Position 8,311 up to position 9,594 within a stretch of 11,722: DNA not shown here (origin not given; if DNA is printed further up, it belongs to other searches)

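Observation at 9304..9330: Integrase carries Lys where the conserved box II arginine (lambda Int R311 of the H-x-x-R motif) is expected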

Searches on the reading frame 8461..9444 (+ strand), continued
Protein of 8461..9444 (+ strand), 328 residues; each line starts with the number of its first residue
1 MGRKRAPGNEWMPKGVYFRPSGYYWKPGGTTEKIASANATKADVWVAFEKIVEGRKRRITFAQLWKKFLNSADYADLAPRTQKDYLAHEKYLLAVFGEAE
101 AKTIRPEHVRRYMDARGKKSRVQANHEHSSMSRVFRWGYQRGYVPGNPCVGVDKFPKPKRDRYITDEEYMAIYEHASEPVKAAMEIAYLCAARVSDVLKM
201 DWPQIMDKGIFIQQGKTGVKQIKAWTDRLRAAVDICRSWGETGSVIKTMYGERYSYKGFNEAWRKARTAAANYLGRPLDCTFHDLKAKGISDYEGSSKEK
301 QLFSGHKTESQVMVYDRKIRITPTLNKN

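Call 9: search_dna_similar(query=window:8461-9444:+, collection=phages, mode=protein, max_rows=60)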
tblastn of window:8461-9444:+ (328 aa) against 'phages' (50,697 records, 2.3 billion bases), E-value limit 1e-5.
Records with a match: 175; places in all: 178; records where one place covers at least 80% of the query: 112.
Best place of each record, by identity: 80-90% 15; <60% 160.
By first word of the organism name: Escherichia 44; Pseudomonas 40; Salmonella 13; Burkholderia 11; Klebsiella 8; Enterobacteria 7; Stx1a-converting 6; Mannheimia 5; Rhizobium 5; Stenotrophomonas 4; and 19 more.
By host as written in the record: Escherichia coli 28; - 25; Pseudomonas aeruginosa 20; Klebsiella pneumoniae 7; Salmonella sp. 6; Escherichia coli str. K-12 substr. MG1655 5; Salmonella enterica subsp. enterica serovar Typhimurium 4; Vibrio harveyi BAA-1116 4; and 56 more.
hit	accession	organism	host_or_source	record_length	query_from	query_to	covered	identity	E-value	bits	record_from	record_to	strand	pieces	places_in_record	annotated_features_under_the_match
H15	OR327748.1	Klebsiella phage KpF5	Klebsiella pneumoniae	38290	1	327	100%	85.6%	0e+0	605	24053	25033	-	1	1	integrase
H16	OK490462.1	Klebsiella phage Kp4882-3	Klebsiella pneumoniae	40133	1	327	100%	85.3%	0e+0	604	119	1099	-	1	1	record has no annotation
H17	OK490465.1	Klebsiella phage Kp4884-3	Klebsiella pneumoniae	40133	1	327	100%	85.3%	0e+0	604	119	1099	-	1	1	record has no annotation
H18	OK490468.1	Klebsiella phage Kp4885-3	Klebsiella pneumoniae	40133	1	327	100%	85.3%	0e+0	604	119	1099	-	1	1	record has no annotation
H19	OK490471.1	Klebsiella phage Kp4886-3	Klebsiella pneumoniae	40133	1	327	100%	85.3%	0e+0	604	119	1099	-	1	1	record has no annotation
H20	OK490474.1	Klebsiella phage Kp4887-3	Klebsiella pneumoniae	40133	1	327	100%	85.3%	0e+0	604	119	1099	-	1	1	record has no annotation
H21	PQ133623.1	Klebsiella phage P7641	Klebsiella pneumoniae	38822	1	327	100%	85.0%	0e+0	603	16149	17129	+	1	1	integrase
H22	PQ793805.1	Salmonella phage As1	Salmonella enterica subsp. enterica ...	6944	1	327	100%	83.5%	0e+0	588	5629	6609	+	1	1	integrase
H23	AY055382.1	Salmonella phage ST64B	Salmonella enterica subsp. enterica ...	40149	1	327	100%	83.5%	0e+0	588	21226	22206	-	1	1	sb28: Sb28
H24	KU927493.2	Salmonella phage 118970_sal3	Salmonella enterica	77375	1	327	100%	83.5%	0e+0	588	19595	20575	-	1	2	integrase protein | hypothetical protein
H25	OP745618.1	Salmonella phage F1055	Salmonella sp.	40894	1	327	100%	83.5%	0e+0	588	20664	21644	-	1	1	tyrosine-type recombinase/integrase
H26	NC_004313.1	Salmonella phage ST64B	Salmonella enterica subsp. enterica ...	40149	1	327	100%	83.5%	0e+0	588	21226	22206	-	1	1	tyrosine-type recombinase/integrase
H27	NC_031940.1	Salmonella phage 118970_sal3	Salmonella enterica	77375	1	327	100%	83.5%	0e+0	588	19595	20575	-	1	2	tyrosine-type recombinase/integrase | hypothetical protein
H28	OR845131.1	Salmonella phage S.Typ Adana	Salmonella enterica subsp. enterica ...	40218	1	327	100%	83.5%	0e+0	588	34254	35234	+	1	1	record has no annotation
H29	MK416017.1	Klebsiella phage ST101-KPC2phi6.3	Klebsiella pneumoniae ST101-KPC2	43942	92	327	72%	85.2%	2e-137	435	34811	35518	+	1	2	integrase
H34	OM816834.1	Stenotrophomonas phage vB_SmeS_BUCT708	Stenotrophomonas maltophilia BUCT708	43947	34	327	90%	55.4%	9e-107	347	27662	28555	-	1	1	tyrosine-type recombinase/integrase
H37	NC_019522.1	Pectobacterium phage ZF40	Pectobacterium carotovorum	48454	1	328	100%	47.6%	2e-88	295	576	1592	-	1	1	tyrosine-type recombinase/integrase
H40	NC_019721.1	Enterobacteria phage mEp390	Escherichia coli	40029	4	325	98%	46.1%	3e-86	288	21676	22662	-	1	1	integrase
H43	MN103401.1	Bordetella phage vB_BbrS_PHB09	Bordetella bronchiseptica Bb01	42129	12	328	97%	28.7%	3e-23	106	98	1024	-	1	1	putative integrase | hypothetical protein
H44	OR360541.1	Burkholderia phage phiBtTUL1a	Burkholderia pseudomallei Bp82, ...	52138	1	328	100%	27.3%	2e-23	106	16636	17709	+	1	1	integrase | hypothetical protein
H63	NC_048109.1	Pseudomonas phage Dobby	Pseudomonas aeruginosa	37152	12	322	95%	25.8%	3e-21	100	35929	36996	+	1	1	integrase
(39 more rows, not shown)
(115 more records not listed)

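Call 11: get_annotated_region(hit=H26, flank=3000)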
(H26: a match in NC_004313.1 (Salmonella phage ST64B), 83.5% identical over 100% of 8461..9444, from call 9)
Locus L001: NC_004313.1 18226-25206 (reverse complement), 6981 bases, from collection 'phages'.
description: Salmonella phage ST64B, complete genome.
organism: Salmonella phage ST64B (NCBI taxid 175950)
taxonomy: Viruses; Duplodnaviria; Heunggongvirae; Uroviricota; Caudoviricetes
host: Salmonella enterica subsp. enterica serovar Typhimurium; source: -; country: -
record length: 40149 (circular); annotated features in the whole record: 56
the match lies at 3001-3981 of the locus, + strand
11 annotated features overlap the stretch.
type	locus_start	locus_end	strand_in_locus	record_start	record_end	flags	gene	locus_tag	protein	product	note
CDS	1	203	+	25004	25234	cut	-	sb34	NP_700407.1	hypothetical protein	Sb34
CDS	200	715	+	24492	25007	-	-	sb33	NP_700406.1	DUF262 domain-containing protein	Sb33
CDS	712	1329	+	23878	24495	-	-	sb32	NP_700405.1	ead/Ea22-like family protein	Sb32; similar to N15 gp45;AAC19083 and CP-933R; AAG56431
CDS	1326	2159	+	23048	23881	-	-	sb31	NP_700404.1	hypothetical protein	Sb31; similar to H19J; CAB38712 and 933W; AAD25483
CDS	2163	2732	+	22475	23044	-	-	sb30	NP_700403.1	3'-5' exoribonuclease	Sb30; similar to CP-933O; AAG56113 and CP-933P; AAK16992 and CP-933M; AAG55458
CDS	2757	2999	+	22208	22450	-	-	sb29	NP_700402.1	excisionase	Sb29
CDS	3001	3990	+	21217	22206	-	-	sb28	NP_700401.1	tyrosine-type recombinase/integrase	Sb28; similar to CP-933U; AAG57039 and CP-933M; AAG55457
CDS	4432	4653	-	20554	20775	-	-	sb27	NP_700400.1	DNA binding protein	Sb27; similar to CP-933H; AAG54580 and E14 pin: AAA24391 and Mu gin;AAF01129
CDS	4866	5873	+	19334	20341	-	-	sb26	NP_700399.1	type III secretion system effector arginine glycosyltransferase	Sb26; similar to S. typhimurium LT2; AAF33527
CDS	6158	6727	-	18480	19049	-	-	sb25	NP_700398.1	tail fiber assembly protein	Sb25; similar to Mu gpU; AAF01128 and P2 gpG; AAD03287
CDS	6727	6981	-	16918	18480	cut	-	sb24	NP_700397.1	tail fiber protein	Sb24; similar to Fels-2 phage tail protein NP_461634 and lambda related protein in pMT1 NP_047853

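Call 12: get_annotated_region(hit=H40, flank=3000)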
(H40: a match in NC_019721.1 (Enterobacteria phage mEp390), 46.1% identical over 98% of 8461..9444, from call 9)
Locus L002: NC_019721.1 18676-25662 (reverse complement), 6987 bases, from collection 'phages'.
description: Enterobacterial phage mEp390, complete genome.
organism: Enterobacteria phage mEp390 (NCBI taxid 1147158)
taxonomy: Viruses; Duplodnaviria; Heunggongvirae; Uroviricota; Caudoviricetes; Hendrixvirinae
host: Escherichia coli; source: -; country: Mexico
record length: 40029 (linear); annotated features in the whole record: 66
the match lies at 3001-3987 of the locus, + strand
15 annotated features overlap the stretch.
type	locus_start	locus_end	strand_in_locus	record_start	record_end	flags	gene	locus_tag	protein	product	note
CDS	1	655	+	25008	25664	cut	-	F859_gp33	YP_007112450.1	hypothetical protein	similar to YP_001177342.1 hypothetical protein Ent638_2624 [Enterobacter sp. 638] & YP_024957.1 hypothetical protein ...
CDS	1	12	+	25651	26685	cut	-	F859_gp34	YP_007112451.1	ParB-like partition protein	similar to YP_001177341 hypothetical protein Ent638_2623 [Enterobacter sp. 638]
CDS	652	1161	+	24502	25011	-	-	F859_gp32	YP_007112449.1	hypothetical protein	similar to YP_003228609 hypothetical protein ECO26_1570 [Escherichia coli O26:H11 str. 11 368]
CDS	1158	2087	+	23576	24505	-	-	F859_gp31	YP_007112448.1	EaA protein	similar to NP_059588 EaA [Enterobacteria phage P22]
CDS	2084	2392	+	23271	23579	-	-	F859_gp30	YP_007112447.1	hypothetical protein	similar to ZP_08306115.1 conserved domain protein [Klebsiella sp. MS 92-3]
CDS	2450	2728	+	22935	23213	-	-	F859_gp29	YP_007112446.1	hypothetical protein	-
CDS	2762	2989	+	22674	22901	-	-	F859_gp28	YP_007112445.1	excisionase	similar to YP_001401218.1 hypothetical protein YpsIP31758_2249 [Yersinia pseudotuberculosis IP 31758] & NP_700402.1 ...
CDS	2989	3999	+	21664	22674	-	-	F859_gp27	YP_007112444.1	integrase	similar to YP_070302 putative integrase [Yersinia pseudotuberculosis IP 32953]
misc_feature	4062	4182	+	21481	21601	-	-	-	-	-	putative prophage insertion site (attP)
CDS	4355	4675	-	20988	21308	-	-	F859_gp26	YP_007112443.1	UmuD-like protein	similar to YP_004829569.1 hypothetical protein Entas_3060 [Enterobacter asburiae LF7a] & YP_006569.1 HumD ...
CDS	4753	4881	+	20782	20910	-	-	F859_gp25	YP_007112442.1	hypothetical protein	-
CDS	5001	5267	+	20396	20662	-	-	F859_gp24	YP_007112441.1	RecA filament binding protein DinI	similar to AEE57824.1 virulence protein msgA [Escherichia coli UMNK88]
CDS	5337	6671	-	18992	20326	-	-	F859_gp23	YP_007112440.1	tail fiber protein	similar to NP_597888 putative tail fiber [Enterobacteria phage HK022]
regulatory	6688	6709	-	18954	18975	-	-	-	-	terminator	rho-independent terminator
CDS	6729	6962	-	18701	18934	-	-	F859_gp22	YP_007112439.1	Cor superinfection exclusion protein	similar to AAT11800 Cor [Phage mEp167]; non-experimental evidence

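Call 20: search_protein_representatives(protein=window:8461-9444:+)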
Query: 328 residues. Proteins with E-value up to 0.001 (for the whole library): 4792; up to 1e-10: 1549; up to 1e-30: 183. The best 150 are listed.
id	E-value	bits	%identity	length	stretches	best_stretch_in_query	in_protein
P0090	2.1e-115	402.4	86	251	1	1-200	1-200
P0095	2.2e-114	399.0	57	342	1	3-326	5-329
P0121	1.6e-100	353.5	83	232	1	146-327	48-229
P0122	2.7e-87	310.0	47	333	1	1-326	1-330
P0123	7.1e-82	292.2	50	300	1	53-326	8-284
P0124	1.3e-81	291.4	51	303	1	31-327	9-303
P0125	2.5e-81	290.4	44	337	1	2-325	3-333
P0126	5.0e-79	282.8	46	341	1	3-328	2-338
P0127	2.4e-78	280.6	46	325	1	1-326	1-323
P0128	3.3e-77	276.8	44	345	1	1-327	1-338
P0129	1.1e-76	275.2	43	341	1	1-327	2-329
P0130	1.1e-76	275.1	47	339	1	1-326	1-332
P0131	1.4e-74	268.2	45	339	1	1-326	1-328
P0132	1.2e-73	265.1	44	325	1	1-322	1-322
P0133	2.7e-72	260.7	44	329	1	7-326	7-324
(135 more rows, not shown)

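Call 40: find_related_loci(query=A1, collection=viral_contigs, flank=3000)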
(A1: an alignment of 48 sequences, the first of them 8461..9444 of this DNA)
Query A1 (328 aa) in viral_contigs; peptide patterns used: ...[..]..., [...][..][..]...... (x = any residue, [..] = any of these).
599 stretches matched a pattern (row limit reached: there are more); 562 encode a relative of the query (tblastn E <= 1e-3); the best 80 are kept; 80 distinct loci.
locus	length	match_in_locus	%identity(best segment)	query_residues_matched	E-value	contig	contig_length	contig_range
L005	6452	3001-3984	100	1-328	0e+0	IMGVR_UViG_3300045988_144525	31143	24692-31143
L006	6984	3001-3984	100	1-328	0e+0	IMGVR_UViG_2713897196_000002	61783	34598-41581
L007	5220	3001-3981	91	1-327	0e+0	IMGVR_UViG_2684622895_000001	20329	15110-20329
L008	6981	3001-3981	91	1-327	0e+0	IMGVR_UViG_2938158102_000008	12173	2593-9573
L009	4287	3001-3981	89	1-327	0e+0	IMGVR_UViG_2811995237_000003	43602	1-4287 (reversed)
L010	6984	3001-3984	87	1-328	0e+0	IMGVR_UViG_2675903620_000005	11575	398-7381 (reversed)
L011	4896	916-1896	87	1-327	0e+0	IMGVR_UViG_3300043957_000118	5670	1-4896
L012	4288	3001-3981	86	1-327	0e+0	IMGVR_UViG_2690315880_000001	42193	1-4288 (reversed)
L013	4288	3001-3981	86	1-327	0e+0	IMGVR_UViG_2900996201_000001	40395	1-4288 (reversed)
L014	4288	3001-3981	86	1-327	0e+0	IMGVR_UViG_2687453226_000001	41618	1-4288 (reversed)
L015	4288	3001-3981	86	1-327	0e+0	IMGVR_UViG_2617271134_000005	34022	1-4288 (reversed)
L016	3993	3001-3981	85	1-327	0e+0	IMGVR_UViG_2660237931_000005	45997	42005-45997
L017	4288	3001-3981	86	1-327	0e+0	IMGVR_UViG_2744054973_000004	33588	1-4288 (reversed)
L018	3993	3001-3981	85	1-327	0e+0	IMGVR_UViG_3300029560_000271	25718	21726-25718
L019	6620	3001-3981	86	1-327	0e+0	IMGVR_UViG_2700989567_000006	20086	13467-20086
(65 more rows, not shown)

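Call 44: predict_structure(alignment_id=A1)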
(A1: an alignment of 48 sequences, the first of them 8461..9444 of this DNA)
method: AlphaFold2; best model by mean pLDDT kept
length: 328 residues; sequences in the alignment: 48
mean_pLDDT: 87.1   pTM: 0.64
mean pLDDT of the five models: 87.1, 86.9, 84.7, 84.1, 84.1
residues with pLDDT >= 90: 191; 70-90: 106; 50-70: 21; < 50: 10
segments of 3 or more residues with pLDDT < 50: 309-316
pLDDT, mean of each block of 10 residues (from residue 1): 62 85 77 88 88 74 96 86 94 95 95 95 95 92 88 84 89 96 96 92 94 75 93 92 92 92 97 94 91 84 67 54 84
secondary structure, 60 per line:
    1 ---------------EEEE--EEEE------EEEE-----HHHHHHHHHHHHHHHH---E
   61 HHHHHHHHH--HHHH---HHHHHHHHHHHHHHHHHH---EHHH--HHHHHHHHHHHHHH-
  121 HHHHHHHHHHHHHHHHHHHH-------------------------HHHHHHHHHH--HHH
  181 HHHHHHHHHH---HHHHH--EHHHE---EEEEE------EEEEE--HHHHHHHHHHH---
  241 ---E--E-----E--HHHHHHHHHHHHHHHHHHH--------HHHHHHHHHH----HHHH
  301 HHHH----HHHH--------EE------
elements in order: E16-19 E22-25 E32-35 H41-56 H61-69 H72-75 H79-96 H106-119 H121-140 H166-175 H178-190 H194-198 E209-213 E220-224 H227-237 H256-274 H283-292 H297-304 H309-312

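Call 49: fold_search(model_id=the predicted structure, library=pdb)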
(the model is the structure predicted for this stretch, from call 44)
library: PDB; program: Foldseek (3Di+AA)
matches with E <= 10: 139; with E <= 0.001: 57
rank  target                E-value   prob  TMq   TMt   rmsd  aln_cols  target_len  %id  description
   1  1z1b_B                5.7e-14  1.00  0.54  0.51   8.7       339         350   21  Crystal structure of a lambda integrase dimer bound to a COC' core site (released 2005-06-28)
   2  1z1b_A                9.3e-14  1.00  0.55  0.53   9.2       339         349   22  Crystal structure of a lambda integrase dimer bound to a COC' core site (released 2005-06-28)
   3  1z1g_B                1.9e-13  1.00  0.54  0.53   8.4       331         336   19  Crystal structure of a lambda integrase tetramer bound to a Holliday junction (released 2005-06-28)
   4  5j0n_F                3.6e-13  1.00  0.54  0.50  12.1       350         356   21  Lambda excision HJ intermediate (released 2017-02-08)
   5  5j0n_G                4.2e-13  1.00  0.53  0.51  10.2       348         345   20  Lambda excision HJ intermediate (released 2017-02-08)
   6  1z19_A                3.0e-12  1.00  0.54  0.63   6.5       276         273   23  Crystal structure of a lambda integrase(75-356) dimer bound to a COC' core site (released 2005-06-28)
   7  1z1g_A                3.0e-12  1.00  0.53  0.51   9.1       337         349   20  Crystal structure of a lambda integrase tetramer bound to a Holliday junction (released 2005-06-28)
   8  1p7d_A                1.3e-11  1.00  0.51  0.58   6.3       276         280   22  Crystal structure of the Lambda Integrase (residues 75-356) bound to DNA (released 2003-08-12)
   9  1z19_B                3.0e-11  1.00  0.55  0.62   5.7       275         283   23  Crystal structure of a lambda integrase(75-356) dimer bound to a COC' core site (released 2005-06-28)
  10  5j0n_E                5.2e-11  1.00  0.52  0.60   5.5       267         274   23  Lambda excision HJ intermediate (released 2017-02-08)
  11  6en0_A                2.5e-08  1.00  0.56  0.59   6.3       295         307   12  Structure of the Tn1549 transposon Integrase (aa 82-397) in complex with circular intermediate DNA (CI5-DNA) (released 2018-04-04)
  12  5vfz                  6.5e-08  1.00  0.37  0.42  17.1       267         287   16  Integrase from mycobacterium phage Brujita (released 2018-04-18)
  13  6en2_A                7.2e-08  1.00  0.54  0.56   6.6       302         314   12  Structure of the Tn1549 transposon Integrase (aa 82-397, R225K) in complex with a circular intermediate DNA (CI6b-DNA) (released 2018-04-04)
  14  6emz_A                1.2e-07  1.00  0.56  0.58   6.3       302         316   12  Structure of the Tn1549 transposon Integrase (aa 82-397, R225K) in complex with circular intermediate DNA (CI5-DNA) (released 2018-04-04)
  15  5hxy_A                6.3e-07  1.00  0.39  0.45  16.1       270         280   15  Crystal structure of XerA recombinase (released 2017-02-01)
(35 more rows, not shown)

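Call 50: get_annotated_region(hit=H37, flank=300)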
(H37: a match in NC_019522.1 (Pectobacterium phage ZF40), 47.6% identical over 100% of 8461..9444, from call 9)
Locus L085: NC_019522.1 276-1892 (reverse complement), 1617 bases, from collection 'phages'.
description: Pectobacterium phage ZF40, complete genome.
organism: Pectobacterium phage ZF40 (NCBI taxid 1127516)
taxonomy: Viruses; Duplodnaviria; Heunggongvirae; Uroviricota; Caudoviricetes
host: Pectobacterium carotovorum; source: induced lysogen; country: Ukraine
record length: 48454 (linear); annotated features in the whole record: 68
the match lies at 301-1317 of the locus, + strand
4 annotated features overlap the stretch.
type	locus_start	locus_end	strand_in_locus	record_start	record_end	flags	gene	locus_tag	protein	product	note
CDS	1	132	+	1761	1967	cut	-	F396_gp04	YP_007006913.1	hypothetical protein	ZF40gp04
CDS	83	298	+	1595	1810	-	-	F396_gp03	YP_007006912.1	excisionase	ZF40gp03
CDS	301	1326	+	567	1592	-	-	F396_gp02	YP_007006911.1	tyrosine-type recombinase/integrase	gp02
CDS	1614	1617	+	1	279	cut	-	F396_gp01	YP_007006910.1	hypothetical protein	ZF40gp01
